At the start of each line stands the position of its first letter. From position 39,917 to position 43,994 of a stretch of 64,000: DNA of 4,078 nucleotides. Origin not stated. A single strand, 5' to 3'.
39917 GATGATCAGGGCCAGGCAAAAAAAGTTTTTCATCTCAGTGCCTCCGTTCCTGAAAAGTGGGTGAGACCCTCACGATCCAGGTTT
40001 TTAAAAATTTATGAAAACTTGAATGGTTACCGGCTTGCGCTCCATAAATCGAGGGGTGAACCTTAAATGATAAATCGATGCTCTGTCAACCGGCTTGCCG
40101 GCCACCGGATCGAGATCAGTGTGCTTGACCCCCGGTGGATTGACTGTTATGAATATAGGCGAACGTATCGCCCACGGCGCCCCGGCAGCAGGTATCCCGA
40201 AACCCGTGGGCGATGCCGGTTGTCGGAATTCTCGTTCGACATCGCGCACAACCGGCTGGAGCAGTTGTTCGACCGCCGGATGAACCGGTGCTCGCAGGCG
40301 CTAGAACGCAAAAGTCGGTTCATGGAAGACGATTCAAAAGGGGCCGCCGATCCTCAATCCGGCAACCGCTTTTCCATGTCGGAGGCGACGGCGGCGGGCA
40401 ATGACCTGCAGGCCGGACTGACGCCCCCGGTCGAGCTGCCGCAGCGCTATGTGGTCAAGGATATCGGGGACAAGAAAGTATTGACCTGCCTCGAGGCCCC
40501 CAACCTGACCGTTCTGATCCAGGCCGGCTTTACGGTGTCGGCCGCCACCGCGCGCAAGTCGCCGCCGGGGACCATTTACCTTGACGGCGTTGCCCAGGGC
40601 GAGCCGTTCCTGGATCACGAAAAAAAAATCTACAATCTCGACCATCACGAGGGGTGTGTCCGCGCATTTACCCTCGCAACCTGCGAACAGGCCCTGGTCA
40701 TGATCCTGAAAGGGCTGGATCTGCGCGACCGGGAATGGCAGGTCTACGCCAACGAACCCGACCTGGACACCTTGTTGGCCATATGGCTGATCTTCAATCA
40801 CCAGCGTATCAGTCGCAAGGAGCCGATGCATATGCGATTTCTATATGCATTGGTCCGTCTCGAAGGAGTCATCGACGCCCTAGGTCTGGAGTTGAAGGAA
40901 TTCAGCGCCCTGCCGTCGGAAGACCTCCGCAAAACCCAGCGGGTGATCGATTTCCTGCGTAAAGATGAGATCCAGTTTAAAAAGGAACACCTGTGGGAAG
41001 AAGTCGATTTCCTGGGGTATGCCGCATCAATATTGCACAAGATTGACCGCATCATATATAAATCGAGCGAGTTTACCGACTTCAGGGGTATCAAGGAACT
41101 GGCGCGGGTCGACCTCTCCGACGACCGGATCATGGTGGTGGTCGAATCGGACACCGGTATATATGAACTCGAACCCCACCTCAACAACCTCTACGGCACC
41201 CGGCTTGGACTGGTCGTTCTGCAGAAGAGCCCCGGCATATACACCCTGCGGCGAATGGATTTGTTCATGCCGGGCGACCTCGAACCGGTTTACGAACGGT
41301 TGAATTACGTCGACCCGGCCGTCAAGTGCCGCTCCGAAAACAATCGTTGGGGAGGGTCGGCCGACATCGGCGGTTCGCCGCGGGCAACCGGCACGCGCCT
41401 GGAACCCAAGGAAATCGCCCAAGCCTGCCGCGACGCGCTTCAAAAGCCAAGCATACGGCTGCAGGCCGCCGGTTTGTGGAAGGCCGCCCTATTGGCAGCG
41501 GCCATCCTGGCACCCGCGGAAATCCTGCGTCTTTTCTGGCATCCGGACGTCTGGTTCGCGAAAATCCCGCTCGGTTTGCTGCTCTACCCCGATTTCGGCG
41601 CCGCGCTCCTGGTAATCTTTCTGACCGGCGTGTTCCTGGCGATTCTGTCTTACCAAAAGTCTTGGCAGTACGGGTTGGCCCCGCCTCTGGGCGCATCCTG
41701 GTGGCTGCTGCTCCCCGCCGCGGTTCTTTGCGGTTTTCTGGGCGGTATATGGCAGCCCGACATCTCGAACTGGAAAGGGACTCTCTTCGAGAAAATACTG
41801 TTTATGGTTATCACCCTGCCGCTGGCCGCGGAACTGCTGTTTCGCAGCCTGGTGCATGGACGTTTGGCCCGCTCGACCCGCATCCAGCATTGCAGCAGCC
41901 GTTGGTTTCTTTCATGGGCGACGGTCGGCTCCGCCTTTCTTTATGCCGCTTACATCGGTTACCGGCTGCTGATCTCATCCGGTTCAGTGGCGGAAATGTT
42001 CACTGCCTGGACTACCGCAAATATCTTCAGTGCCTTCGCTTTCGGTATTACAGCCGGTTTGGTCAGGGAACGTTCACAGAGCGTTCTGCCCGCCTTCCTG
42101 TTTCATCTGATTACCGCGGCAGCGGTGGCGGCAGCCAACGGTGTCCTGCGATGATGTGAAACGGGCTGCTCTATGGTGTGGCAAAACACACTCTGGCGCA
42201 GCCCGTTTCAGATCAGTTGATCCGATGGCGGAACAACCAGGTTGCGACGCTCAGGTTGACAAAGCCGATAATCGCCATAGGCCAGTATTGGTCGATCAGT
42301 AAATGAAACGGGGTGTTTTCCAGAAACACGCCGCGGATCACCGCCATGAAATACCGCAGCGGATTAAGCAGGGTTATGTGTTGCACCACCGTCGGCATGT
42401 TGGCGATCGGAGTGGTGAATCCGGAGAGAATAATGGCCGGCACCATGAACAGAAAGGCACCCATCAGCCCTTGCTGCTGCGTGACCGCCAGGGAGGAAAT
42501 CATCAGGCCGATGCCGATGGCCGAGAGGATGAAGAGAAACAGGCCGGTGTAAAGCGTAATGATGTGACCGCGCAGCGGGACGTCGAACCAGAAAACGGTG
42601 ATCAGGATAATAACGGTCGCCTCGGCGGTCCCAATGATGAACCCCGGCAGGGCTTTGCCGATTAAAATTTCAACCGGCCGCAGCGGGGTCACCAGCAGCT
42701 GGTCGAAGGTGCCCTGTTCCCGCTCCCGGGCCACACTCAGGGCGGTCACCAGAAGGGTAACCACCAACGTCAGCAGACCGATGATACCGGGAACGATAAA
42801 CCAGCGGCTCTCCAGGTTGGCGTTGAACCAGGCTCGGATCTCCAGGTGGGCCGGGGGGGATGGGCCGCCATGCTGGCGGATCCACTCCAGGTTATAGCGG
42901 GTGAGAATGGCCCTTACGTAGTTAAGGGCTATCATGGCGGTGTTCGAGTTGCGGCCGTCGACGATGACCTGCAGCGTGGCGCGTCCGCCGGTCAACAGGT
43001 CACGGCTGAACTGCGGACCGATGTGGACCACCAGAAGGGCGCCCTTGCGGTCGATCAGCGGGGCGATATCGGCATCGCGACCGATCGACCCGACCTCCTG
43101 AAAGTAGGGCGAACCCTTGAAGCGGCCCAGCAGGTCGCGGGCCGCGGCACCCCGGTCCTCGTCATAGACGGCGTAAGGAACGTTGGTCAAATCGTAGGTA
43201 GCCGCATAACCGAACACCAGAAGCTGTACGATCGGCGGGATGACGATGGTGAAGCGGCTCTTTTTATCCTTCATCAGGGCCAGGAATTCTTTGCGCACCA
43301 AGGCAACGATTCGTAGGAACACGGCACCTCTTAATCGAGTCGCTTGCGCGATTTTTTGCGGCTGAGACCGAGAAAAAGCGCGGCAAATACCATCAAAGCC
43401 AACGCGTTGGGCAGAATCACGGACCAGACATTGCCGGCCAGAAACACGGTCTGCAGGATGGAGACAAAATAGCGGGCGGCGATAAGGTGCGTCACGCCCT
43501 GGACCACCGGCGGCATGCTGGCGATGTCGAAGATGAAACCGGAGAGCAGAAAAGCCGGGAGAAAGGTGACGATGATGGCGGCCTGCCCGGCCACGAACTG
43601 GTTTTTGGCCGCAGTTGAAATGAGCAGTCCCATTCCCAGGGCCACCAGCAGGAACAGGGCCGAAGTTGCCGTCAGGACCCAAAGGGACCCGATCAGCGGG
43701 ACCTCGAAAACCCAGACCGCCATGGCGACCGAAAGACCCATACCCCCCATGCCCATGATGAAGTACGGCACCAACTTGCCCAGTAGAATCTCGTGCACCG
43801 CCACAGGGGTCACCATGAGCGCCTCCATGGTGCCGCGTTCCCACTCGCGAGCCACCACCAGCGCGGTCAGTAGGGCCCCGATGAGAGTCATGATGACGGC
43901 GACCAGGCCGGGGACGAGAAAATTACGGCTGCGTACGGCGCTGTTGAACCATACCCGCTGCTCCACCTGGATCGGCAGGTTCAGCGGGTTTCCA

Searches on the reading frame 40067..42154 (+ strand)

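Call 20: search_protein_families(library=pfam, proteins=[window:40067-42154:+], max_evalue=0.00001)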
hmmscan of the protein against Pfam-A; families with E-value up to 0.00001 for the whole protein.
window:40067-42154:+ (695 aa): 1 family
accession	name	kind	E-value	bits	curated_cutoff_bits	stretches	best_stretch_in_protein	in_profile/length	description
PF02517.21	Rce1-like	-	2.7e-07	31.2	22.4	1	576-683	7-90/93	Type II CAAX prenyl endopeptidase Rce1-like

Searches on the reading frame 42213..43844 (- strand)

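Call 20: search_protein_families(library=pfam, proteins=[window:42213-43844:-], max_evalue=0.00001)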
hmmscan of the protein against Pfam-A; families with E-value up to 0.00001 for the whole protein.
window:42213-43844:- (543 aa): 3 families
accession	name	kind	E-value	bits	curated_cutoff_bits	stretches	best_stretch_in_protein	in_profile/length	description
PF12698.13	ABC2_membrane_3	-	2.5e-43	149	31.6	1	195-529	2-340/347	ABC-2 family transporter protein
PF01061.29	ABC2_membrane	-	1.8e-31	109.7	26.9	1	351-507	51-210/211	ABC-2 type transporter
PF12679.13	ABC2_membrane_2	-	6.3e-13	49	27.2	1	181-507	2-243/283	ABC-2 family transporter protein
